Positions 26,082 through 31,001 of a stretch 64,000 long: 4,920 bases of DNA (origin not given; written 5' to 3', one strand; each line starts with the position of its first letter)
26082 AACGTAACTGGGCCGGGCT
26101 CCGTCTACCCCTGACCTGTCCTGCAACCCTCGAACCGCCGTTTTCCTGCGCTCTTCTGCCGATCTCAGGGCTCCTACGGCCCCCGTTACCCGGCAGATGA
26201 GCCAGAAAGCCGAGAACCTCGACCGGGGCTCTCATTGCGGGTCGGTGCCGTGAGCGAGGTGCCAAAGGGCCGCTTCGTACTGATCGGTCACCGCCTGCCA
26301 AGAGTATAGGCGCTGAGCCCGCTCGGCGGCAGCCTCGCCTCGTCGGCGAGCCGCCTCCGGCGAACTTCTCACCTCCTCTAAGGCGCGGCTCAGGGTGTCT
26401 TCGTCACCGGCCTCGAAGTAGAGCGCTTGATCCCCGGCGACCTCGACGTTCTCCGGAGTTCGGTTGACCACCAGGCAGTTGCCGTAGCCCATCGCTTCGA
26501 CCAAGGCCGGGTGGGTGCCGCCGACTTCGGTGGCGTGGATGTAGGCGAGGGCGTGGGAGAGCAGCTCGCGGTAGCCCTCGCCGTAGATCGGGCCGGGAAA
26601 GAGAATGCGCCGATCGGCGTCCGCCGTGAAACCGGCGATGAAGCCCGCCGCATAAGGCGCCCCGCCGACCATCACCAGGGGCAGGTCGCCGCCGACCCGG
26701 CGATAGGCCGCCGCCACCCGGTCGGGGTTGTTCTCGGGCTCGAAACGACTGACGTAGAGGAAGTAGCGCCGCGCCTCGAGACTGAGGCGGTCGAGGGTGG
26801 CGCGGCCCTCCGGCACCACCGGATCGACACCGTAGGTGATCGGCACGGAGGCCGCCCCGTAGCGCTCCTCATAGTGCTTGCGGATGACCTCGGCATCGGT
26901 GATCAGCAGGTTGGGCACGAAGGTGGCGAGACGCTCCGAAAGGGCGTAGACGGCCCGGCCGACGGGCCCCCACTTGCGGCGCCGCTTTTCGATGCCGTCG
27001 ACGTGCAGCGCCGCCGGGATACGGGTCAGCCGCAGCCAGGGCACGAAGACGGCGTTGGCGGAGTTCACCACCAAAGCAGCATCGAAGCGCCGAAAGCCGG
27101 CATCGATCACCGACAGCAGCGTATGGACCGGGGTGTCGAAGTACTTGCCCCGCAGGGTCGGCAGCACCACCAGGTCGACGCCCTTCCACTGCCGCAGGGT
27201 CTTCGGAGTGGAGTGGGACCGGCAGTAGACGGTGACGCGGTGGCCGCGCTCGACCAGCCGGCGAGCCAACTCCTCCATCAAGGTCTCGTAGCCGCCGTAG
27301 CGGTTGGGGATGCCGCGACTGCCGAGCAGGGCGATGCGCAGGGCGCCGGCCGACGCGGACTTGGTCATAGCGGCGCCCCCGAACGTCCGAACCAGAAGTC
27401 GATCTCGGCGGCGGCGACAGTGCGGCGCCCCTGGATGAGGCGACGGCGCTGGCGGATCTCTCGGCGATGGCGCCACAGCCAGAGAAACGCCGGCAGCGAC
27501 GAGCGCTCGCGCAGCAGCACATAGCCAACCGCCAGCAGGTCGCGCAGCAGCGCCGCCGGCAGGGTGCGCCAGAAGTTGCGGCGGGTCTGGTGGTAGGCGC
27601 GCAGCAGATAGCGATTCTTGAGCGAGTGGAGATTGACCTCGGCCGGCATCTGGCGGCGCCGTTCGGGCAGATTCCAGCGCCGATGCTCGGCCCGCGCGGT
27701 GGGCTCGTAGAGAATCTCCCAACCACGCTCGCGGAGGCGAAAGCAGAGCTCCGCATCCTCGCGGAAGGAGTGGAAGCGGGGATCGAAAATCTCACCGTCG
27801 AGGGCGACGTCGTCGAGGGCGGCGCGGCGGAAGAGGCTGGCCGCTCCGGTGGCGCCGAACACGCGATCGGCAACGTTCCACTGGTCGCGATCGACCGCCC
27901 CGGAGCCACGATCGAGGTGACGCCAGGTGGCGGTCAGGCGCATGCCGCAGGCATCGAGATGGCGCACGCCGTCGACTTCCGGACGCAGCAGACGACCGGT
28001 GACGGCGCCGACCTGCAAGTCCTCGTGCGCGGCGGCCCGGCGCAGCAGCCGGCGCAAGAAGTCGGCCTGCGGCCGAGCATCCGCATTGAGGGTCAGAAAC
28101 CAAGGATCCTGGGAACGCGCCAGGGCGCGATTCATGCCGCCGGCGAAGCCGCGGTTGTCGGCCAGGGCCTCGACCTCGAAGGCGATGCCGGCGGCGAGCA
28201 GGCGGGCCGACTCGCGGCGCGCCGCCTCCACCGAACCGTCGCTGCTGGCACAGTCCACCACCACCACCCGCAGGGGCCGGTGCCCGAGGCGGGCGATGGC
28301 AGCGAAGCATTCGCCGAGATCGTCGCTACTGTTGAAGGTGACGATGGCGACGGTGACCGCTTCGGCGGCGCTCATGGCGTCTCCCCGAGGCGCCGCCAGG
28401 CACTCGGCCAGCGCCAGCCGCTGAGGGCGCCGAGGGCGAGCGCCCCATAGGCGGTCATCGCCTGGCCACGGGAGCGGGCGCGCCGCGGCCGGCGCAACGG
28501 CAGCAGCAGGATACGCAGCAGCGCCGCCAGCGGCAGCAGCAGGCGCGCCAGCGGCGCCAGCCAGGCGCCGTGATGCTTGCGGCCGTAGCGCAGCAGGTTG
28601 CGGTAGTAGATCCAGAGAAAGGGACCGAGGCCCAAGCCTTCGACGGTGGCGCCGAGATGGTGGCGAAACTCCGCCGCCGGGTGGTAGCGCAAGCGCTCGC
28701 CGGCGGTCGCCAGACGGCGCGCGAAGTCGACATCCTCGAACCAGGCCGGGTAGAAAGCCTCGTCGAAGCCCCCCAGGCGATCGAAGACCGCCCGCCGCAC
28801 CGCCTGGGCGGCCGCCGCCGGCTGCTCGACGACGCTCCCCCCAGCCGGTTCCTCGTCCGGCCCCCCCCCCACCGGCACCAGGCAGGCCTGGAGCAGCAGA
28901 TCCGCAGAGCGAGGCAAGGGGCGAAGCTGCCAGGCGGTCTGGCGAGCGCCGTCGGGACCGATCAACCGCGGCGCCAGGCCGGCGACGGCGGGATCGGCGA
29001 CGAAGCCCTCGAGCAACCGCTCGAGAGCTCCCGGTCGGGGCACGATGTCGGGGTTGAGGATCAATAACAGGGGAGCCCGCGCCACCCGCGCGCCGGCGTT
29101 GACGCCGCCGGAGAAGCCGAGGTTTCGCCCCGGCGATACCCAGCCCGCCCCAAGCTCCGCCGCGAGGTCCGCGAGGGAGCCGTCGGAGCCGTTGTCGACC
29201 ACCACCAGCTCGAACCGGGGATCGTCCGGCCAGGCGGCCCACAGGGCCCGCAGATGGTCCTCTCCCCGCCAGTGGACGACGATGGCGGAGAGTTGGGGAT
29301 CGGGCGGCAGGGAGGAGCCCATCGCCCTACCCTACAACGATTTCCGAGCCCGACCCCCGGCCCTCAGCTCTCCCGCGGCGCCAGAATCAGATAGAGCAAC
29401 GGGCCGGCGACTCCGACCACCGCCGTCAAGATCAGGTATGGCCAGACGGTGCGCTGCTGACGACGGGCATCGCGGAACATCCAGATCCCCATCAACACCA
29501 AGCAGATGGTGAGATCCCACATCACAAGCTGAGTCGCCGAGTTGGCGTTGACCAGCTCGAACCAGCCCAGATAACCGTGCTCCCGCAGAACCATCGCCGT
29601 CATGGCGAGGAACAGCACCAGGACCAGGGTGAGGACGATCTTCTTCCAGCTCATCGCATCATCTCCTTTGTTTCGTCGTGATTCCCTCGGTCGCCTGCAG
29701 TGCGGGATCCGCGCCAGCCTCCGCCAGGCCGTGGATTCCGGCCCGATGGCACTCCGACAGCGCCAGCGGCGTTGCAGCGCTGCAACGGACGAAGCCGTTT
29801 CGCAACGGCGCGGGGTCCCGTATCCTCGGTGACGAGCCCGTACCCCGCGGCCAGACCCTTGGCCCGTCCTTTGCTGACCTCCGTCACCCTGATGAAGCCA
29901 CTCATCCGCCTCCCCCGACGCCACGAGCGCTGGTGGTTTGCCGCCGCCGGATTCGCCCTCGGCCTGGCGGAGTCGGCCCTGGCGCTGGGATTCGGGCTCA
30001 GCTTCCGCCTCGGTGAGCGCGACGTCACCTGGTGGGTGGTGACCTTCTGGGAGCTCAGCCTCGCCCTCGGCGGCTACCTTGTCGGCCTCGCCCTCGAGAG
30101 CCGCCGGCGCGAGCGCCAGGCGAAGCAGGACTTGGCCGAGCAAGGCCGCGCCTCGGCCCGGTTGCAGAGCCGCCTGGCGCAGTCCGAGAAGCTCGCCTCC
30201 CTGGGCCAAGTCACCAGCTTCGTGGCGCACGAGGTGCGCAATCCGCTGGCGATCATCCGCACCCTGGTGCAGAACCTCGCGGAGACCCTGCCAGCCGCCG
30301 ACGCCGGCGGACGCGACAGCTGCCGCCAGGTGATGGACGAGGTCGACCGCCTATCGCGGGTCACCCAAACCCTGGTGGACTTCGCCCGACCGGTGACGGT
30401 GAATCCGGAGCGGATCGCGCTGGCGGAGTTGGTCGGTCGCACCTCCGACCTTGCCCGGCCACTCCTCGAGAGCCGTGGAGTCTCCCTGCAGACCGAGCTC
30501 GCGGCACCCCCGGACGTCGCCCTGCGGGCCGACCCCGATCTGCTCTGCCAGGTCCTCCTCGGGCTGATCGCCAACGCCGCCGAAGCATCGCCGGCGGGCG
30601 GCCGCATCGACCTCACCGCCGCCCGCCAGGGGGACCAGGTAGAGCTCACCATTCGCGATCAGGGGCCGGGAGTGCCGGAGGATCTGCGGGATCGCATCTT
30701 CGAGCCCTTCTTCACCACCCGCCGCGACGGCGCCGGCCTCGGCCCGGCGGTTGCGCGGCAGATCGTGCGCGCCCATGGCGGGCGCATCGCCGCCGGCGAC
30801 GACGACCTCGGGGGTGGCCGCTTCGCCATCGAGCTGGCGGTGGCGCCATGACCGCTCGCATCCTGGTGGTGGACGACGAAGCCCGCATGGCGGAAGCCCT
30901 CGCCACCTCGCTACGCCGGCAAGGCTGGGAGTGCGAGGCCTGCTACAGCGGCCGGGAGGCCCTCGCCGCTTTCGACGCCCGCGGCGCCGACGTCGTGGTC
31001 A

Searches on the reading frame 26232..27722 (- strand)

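Call 34: search_protein_families(library=pfam, proteins=[window:26232-27722:-], max_evalue=0.00001)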
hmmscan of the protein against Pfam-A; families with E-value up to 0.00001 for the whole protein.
window:26232-27722:- (496 aa): 6 families
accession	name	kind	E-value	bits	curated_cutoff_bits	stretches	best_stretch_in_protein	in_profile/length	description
PF09314.17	DUF1972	-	2.3e-12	47.3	25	1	131-183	5-58/186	Domain of unknown function (DUF1972)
PF00534.26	Glycos_transf_1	-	2.8e-11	43.7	26.4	1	316-467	13-171/172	Glycosyl transferases group 1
PF13579.12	Glyco_trans_4_4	-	1.6e-09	38.7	29.7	1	143-295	1-152/158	Glycosyl transferase 4-like domain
PF13439.12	Glyco_transf_4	-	2.5e-09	37.8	28.5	1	142-295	1-159/170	Glycosyltransferase Family 4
PF13692.12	Glyco_trans_1_4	-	2.9e-08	34.5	27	1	319-451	2-139/142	Glycosyl transferases group 1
PF13524.12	Glyco_trans_1_2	-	6.4e-08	33.1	25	1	368-483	27-143/144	Glycosyl transferase-like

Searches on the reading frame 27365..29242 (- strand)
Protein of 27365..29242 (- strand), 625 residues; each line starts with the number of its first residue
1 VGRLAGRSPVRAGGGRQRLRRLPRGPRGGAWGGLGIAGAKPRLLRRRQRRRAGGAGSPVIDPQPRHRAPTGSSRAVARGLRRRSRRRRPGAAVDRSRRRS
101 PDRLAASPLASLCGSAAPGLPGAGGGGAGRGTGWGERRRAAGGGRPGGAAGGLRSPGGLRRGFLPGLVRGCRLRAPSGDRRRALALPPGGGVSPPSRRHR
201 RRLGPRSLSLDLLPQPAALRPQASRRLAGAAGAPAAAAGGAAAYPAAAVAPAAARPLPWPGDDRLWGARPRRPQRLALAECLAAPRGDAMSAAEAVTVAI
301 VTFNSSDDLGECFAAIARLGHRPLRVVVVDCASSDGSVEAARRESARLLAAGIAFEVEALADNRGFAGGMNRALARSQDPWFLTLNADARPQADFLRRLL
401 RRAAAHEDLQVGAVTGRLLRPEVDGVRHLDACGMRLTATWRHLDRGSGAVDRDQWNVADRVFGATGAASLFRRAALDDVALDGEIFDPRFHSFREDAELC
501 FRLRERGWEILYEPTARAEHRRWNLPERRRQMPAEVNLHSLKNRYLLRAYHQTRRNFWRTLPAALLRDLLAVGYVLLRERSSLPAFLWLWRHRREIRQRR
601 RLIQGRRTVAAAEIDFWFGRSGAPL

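Call 36: search_protein_families(library=pfam, proteins=[window:27365-29242:-], max_evalue=0.00001)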
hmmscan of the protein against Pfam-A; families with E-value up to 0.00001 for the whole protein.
window:27365-29242:- (625 aa): 3 families
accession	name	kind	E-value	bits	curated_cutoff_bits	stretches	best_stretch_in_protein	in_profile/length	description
PF13641.12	Glyco_tranf_2_3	-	1.2e-17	65.2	27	1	296-521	3-212/230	Glycosyltransferase like family 2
PF00535.33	Glycos_transf_2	-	1.6e-17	64.4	23.3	1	297-462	1-154/168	Glycosyl transferase family 2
PF13632.12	Glyco_trans_2_3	-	1e-07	32.4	27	1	381-567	1-174/198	Glycosyl transferase family group 2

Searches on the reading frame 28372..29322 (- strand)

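Call 34: search_protein_families(library=pfam, proteins=[window:28372-29322:-], max_evalue=0.00001)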
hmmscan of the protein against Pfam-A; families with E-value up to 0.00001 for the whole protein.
window:28372-29322:- (316 aa): 2 families
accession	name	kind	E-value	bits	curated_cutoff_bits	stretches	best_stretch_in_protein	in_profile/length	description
PF00535.33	Glycos_transf_2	-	2.9e-12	47.3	23.3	1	33-129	24-125/168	Glycosyl transferase family 2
PF13641.12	Glyco_tranf_2_3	-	1.1e-07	32.6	27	1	34-226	28-216/230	Glycosyltransferase like family 2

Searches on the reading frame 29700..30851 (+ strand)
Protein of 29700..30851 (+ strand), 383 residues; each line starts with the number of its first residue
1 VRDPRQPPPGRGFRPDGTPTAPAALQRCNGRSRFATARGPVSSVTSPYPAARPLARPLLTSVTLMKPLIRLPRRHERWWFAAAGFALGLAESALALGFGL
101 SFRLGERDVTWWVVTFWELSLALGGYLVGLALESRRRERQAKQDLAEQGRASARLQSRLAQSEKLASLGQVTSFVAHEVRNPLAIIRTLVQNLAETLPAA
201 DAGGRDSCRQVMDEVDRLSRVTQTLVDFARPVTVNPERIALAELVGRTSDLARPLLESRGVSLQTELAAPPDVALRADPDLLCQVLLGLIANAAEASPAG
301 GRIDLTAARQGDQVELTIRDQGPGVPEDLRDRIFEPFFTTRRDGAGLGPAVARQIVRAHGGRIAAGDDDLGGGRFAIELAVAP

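Call 34: search_protein_families(library=pfam, proteins=[window:29700-30851:+], max_evalue=0.00001)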
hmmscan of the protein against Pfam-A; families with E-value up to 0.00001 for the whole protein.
window:29700-30851:+ (383 aa): 2 families
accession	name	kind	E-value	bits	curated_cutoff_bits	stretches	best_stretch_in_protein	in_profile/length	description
PF02518.31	HATPase_c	-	5.5e-22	78.8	26.4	1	278-380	2-108/111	Histidine kinase-, DNA gyrase B-, and HSP90-like ATPase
PF00512.31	HisKA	-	2.4e-09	37.5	26.9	1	168-230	2-62/66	His Kinase A (phospho-acceptor) domain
